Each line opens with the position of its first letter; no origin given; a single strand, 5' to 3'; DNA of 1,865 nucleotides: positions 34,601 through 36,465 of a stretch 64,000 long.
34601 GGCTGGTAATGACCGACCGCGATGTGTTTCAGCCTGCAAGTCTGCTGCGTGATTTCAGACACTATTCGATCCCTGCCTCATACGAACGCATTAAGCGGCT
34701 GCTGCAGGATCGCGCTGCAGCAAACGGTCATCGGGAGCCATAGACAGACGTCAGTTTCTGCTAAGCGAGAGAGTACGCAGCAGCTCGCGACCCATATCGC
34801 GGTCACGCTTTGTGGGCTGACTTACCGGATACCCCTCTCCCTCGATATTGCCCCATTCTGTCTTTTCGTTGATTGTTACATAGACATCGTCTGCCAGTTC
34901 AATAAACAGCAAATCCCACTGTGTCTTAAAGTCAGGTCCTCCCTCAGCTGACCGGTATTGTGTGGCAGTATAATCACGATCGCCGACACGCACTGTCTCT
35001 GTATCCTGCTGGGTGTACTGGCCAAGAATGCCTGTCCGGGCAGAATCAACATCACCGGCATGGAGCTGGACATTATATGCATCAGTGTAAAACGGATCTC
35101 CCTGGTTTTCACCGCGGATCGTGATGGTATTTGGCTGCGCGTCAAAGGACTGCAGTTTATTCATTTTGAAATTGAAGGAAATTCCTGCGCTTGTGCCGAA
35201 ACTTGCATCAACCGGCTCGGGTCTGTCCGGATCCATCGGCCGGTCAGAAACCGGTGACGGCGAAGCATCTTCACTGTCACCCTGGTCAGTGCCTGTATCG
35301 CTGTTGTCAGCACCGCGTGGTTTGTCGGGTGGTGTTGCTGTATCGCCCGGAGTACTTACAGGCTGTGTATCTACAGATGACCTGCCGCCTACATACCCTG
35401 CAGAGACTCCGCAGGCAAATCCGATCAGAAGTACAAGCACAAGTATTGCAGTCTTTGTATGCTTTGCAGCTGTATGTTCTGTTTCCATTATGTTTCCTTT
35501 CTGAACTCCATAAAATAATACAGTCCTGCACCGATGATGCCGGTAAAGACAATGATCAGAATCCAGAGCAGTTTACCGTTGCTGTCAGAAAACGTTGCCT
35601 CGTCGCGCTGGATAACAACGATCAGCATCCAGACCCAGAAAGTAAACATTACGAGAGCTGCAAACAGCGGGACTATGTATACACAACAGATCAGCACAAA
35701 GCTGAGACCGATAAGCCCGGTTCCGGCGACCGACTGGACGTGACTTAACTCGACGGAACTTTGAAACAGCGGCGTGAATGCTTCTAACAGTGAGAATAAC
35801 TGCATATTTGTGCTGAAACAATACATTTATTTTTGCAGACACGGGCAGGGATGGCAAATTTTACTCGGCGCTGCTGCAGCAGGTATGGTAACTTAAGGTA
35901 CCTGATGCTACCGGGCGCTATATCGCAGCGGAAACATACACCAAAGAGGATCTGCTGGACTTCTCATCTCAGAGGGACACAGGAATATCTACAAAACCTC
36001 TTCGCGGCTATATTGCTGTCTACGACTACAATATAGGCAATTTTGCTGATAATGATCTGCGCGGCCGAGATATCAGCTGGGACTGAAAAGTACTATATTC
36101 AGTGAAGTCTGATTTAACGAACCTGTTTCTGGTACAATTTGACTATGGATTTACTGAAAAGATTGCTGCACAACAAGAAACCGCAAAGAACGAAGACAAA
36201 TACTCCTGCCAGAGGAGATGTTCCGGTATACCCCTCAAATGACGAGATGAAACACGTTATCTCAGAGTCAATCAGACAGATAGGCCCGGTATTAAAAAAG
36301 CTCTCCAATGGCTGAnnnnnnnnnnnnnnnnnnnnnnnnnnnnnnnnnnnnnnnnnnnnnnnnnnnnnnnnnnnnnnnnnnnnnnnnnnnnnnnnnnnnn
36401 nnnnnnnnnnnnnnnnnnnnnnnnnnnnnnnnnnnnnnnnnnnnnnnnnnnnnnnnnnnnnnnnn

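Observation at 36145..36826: Doc toxin translationally coupled to a novel 56-aa upstream ORF instead of Phd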

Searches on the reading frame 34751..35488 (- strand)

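Call 3: search_protein_families(library=pfam, proteins=[window:34751-35488:-], max_evalue=1)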
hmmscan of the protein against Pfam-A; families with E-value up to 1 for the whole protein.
window:34751-35488:- (245 aa): 1 family
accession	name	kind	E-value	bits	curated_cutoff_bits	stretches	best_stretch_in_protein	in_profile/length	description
PF04263.21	TPK_catalytic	-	0.028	14.8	30.7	1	134-175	22-64/113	Thiamin pyrophosphokinase, catalytic domain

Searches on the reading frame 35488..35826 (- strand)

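Call 3: search_protein_families(library=pfam, proteins=[window:35488-35826:-], max_evalue=1)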
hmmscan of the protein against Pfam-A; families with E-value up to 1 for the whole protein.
window:35488-35826:- (112 aa): 3 families
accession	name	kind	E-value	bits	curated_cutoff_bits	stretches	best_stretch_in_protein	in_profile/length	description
PF13396.11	PLDc_N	-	1.2e-08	35.2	23.3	1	63-105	2-39/42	Phospholipase_D-nuclease N-terminal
PF11188.13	DUF2975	-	0.021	15.2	27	1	45-96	18-68/130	Protein of unknown function (DUF2975)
PF04525.18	LOR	-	0.14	12.3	24.5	1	58-88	11-41/187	LURP-one-related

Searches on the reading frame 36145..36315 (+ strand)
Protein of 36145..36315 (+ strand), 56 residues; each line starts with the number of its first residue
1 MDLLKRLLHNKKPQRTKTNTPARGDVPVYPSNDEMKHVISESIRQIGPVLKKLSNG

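Call 3: search_protein_families(library=pfam, proteins=[window:36145-36315:+], max_evalue=1)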
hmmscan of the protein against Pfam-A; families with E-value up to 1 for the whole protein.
window:36145-36315:+ (56 aa): 0 families

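Call 4: search_protein_families(library=ncbifam, proteins=[window:36145-36315:+], max_evalue=1)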
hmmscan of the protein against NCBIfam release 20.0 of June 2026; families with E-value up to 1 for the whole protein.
window:36145-36315:+ (56 aa): 0 families

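Call 9: find_homologous_proteins(query=window:36145-36315:+, max_evalue=10)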
Query window:36145-36315:+ (56 aa): 1 proteins with E <= 10 among 1 candidates.
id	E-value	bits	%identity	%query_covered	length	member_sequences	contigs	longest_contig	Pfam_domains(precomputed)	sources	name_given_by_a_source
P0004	2.4e-29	116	100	100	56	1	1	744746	-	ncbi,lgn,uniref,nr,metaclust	ncbi:MAG: hypothetical protein TR69_WS6001000877 [candidate division WS6 bacterium OLB20]|uniref:Unc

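Call 22: search_protein_families(library=pfam, alignment_id=A3, max_evalue=1)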
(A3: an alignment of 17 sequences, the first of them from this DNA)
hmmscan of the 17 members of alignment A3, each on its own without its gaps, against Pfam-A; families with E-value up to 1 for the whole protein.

A. member 1, seq(56 aa): 0 families

B. families by the number of members that match (of 17 scanned): 4 families
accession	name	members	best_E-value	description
PF00216.26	Bac_DNA_binding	1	0.055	Bacterial DNA-binding protein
PF18595.6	Nuf2_DHR10-like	1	0.068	Nuf2, DHR10-like domain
PF11542.14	Mdv1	1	0.11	Mitochondrial division protein 1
PF17972.7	bMG5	1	0.15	Bacterial Alpha-2-macroglobulin MG5 domain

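Call 25: search_solved_structures(query=A3, max_evalue=10, show_alignments=5)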
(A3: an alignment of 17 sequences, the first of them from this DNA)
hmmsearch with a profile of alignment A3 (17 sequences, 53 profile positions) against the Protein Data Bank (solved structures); distinct sequences matched with E-value up to 10: 2.
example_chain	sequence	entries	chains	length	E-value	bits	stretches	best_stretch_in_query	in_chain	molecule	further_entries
7bqs_A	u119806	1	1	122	1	13.2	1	15-53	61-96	Nomur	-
2l69_A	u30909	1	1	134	1.3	12.8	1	7-45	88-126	Rossmann 2x3 fold protein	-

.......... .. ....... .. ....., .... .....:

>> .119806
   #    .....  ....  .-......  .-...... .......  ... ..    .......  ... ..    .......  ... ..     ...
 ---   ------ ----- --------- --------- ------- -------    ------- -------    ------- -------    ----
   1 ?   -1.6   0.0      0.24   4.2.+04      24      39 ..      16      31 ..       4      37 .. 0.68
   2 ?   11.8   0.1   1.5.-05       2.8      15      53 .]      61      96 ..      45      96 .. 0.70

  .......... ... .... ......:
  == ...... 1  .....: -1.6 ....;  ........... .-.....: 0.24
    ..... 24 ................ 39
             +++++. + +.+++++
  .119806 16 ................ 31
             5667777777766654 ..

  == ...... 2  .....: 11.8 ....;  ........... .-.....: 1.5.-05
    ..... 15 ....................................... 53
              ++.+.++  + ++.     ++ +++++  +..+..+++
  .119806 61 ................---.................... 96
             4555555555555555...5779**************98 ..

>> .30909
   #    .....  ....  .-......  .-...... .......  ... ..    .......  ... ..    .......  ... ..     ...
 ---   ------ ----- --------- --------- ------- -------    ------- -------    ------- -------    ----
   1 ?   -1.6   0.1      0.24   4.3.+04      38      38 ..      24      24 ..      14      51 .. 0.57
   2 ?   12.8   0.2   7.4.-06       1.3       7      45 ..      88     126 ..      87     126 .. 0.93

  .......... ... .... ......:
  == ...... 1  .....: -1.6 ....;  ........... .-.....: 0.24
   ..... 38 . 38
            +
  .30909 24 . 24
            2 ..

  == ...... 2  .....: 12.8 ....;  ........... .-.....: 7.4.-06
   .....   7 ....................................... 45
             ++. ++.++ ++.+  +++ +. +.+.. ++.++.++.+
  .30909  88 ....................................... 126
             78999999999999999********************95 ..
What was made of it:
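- Tried and rejected: A profile of the small-ORF family searched against PDB sequences returned only designed helical proteins at E ~1 (call 25).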

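Call 27: find_homologous_proteins(query=A3, max_evalue=10)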
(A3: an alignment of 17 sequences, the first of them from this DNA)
Query A3 (17 sequences) (56 aa, profile of the alignment): 25 proteins with E <= 10 among 739 candidates.
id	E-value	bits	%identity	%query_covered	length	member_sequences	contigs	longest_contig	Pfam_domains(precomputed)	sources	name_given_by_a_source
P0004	3.2e-14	71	100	100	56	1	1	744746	-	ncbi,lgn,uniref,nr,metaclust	ncbi:MAG: hypothetical protein TR69_WS6001000877 [candidate division WS6 bacterium OLB20]|uniref:Unc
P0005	3.6e-13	68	-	-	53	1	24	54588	-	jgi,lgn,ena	-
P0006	1.0e-11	63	-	-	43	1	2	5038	-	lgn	-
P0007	1.0e-10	60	-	-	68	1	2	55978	-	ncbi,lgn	-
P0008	1.2e-10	59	-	-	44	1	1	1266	-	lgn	-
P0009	4.3e-10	58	-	-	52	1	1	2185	-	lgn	-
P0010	3.9e-9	55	42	21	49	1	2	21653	-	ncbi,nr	ncbi:MAG: hypothetical protein PHO48_03905 [Candidatus Gracilibacteria bacterium]|nr:hypothetical pr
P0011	1.7e-8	53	-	-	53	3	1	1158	-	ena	-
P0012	6.7e-8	51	-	-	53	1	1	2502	-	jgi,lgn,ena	-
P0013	1.4e-7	50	-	-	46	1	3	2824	-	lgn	-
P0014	2.8e-7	49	-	-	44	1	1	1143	-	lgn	-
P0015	3.0e-7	49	-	-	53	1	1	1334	-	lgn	-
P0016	1.2e-6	47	-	-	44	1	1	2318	-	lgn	-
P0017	2.0e-6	46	-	-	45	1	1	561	-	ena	-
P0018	3.3e-6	45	-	-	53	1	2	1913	-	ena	-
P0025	7.5e-3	35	-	-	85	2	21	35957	-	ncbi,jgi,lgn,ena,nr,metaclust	ncbi:hypothetical protein A2881_05830 [Candidatus Peribacteria bacterium RIFCSPHIGHO2_01_FULL_55_13]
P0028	4.3e+0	26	-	-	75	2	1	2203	-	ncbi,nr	ncbi:MAG: AbrB/MazE/SpoVT family DNA-binding domain-containing protein [Deltaproteobacteria bacteriu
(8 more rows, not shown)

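Call 29: find_encoding_contigs(protein=P0028, flank=2000, max_places=4)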
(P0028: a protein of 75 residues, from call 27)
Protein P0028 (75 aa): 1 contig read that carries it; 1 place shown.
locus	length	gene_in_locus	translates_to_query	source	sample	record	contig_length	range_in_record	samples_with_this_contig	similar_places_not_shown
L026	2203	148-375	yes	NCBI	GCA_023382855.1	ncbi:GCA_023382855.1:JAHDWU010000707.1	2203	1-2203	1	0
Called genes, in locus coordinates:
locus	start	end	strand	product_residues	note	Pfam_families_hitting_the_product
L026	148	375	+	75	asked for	-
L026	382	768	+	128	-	PF02661:Fic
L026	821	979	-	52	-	PF03597:FixS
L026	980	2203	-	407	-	PF00004:AAA, PF17862:AAA_lid_3 (faint)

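Call 42: find_related_loci(query=A5, collection=viral_contigs, flank=1200)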
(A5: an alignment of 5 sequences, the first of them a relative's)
Query A5 (128 aa) in viral_contigs; peptide patterns used: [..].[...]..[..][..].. (x = any residue, [..] = any of these).
600 stretches matched a pattern (row limit reached: there are more); 565 encode a relative of the query (tblastn E <= 1e-3); the best 80 are kept; 80 distinct loci.
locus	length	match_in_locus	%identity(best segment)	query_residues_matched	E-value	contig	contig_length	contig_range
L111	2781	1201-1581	62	1-127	5e-51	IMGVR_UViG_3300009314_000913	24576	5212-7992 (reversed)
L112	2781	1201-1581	62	1-127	5e-51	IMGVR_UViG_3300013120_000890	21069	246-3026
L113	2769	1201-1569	64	1-123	4e-49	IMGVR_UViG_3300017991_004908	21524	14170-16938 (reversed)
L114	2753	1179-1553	57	1-125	3e-47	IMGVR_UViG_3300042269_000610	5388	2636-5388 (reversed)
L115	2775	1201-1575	57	1-125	3e-47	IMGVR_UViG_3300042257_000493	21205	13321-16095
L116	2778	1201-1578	57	1-126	3e-46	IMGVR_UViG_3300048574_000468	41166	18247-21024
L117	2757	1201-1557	61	5-123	2e-45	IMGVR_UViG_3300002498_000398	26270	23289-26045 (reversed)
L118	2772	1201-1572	60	1-124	5e-45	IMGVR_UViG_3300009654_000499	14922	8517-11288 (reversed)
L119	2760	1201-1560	60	5-124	9e-45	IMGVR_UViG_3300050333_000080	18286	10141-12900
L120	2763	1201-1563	62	3-123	1e-44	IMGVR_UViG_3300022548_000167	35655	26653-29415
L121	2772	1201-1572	57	3-126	1e-43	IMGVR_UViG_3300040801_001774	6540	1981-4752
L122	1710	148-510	58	3-123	2e-43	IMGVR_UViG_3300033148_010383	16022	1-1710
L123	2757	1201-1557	59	5-123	1e-43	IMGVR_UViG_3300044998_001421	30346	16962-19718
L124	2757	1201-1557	56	5-123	3e-43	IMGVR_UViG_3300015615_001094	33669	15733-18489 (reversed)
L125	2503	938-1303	57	3-124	6e-43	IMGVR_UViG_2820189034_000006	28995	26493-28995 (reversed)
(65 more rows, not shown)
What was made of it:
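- Tried and rejected: I repeated it with a different lead sequence (call 42).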

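Call 60: search_protein_representatives(alignment_id=A6)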
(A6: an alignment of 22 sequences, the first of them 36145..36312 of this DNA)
Query: 22 sequences, 48 profile positions. Proteins with E-value up to 0.001 (for the whole library): 35; up to 1e-10: 9; up to 1e-30: 0. The best 35 are listed.
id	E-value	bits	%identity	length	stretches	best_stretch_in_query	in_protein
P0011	1.5e-16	77.1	-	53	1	1-48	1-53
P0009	4.8e-15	72.3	-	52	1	1-48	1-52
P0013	2.5e-14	69.9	-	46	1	2-48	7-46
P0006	1.5e-13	67.5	-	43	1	1-48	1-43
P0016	2.2e-13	66.9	-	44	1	1-48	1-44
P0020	2.5e-13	66.8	-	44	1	1-48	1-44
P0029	1.6e-11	61.0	-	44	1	1-48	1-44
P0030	2.2e-11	60.6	-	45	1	1-48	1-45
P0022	6.4e-11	59.1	-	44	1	1-48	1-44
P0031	2.7e-10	57.0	-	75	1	1-48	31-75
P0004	5.0e-10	56.2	-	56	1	1-47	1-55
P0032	5.0e-10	56.2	-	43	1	6-48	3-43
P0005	9.9e-10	55.2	-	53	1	1-48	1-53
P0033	1.2e-09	55.0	-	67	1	1-48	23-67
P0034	1.4e-09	54.8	-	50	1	1-48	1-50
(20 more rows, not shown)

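Call 70: predict_structure(alignment_id=A6)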
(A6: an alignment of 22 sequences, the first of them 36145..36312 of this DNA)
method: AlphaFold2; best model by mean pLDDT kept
length: 56 residues; sequences in the alignment: 22
mean_pLDDT: 71.6   pTM: 0.35
mean pLDDT of the five models: 71.6, 70.6, 67.2, 66.9, 66.8
residues with pLDDT >= 90: 14; 70-90: 14; 50-70: 19; < 50: 9
segments of 3 or more residues with pLDDT < 50: 14-17, 19-22
pLDDT, mean of each block of 10 residues (from residue 1): 62 48 59 88 91 88
secondary structure, 60 per line:
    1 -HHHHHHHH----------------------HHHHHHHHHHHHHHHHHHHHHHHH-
elements in order: H2-9 H32-55
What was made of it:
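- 36148..36171 (+): N-terminal short amphipathic basic helix (residues 2-9). Its pattern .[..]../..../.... recurs across the CPR family. Function unknown. AF2 predicts a helix at residues 2-9 with low confidence (call 70).
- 36172..36237 (+): Basic, low-complexity linker (residues 10-31), predicted to be disordered. AF2 mean pLDDT is 48-59 per 10-residue block over residues 11-30, with residues 14-17 and 19-22 below 50 (call 70).
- On Phd/YefM antitoxin family (PF02604): Only ~30 residues precede the C-terminal helix, and they are predicted mostly disordered (call 70).
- On Type II toxin-antitoxin module: No DNA-binding domain is detectable (calls 3, 22, 70).
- (7) AF2 predicts a confident helix at 32-55, a disordered 10-31 and no globular domain (call 70). 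AF2 gives no fold for residues 10-31 (call 70).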

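Call 71: search_protein_families(library=pfam, proteins=[P0025, P0028], max_evalue=0.1)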
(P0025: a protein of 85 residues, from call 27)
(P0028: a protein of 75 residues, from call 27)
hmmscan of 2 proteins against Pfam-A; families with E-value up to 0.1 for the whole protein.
P0025 (85 aa): 0 families

P0028 (75 aa): 0 families

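Call 72: search_protein_families(library=ncbifam, proteins=[P0028, P0025, P0005, P0006], max_evalue=1)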
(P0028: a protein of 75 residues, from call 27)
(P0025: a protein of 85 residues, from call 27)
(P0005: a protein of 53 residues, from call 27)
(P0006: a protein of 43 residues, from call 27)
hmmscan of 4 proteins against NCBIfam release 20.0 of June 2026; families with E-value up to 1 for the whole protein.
P0028 (75 aa): 1 family
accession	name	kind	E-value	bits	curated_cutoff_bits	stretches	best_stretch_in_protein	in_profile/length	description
TIGR02609.1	doc_partner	hypoth_equivalog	0.014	15.7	55.9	1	4-75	2-74/74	putative addiction module antidote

P0025 (85 aa): 0 families

P0005 (53 aa): 0 families

P0006 (43 aa): 0 families

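Call 75: search_protein_families(library=phrogs, alignment_id=A6, max_evalue=0.1)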
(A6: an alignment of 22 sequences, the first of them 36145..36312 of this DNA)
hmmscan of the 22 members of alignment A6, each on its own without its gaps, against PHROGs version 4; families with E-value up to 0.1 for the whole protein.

A. member 1, window:36145-36312:+ (56 aa): 0 families

B. families by the number of members that match (of 22 scanned): 3 families
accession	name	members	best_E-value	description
phrog_19181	-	1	0.0078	-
phrog_1022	-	1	0.052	-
phrog_23024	-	1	0.092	-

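Call 76: search_protein_families(library=padloc, proteins=[window:36145-36315:+], max_evalue=0.1)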
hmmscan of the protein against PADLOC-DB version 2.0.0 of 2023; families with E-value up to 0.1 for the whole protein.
window:36145-36315:+ (56 aa): 0 families
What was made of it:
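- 36145..36315 (+): Mini-antitoxin gene, 56 aa (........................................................*). There is no curated family match (calls 3, 4, 22, 75, 76).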
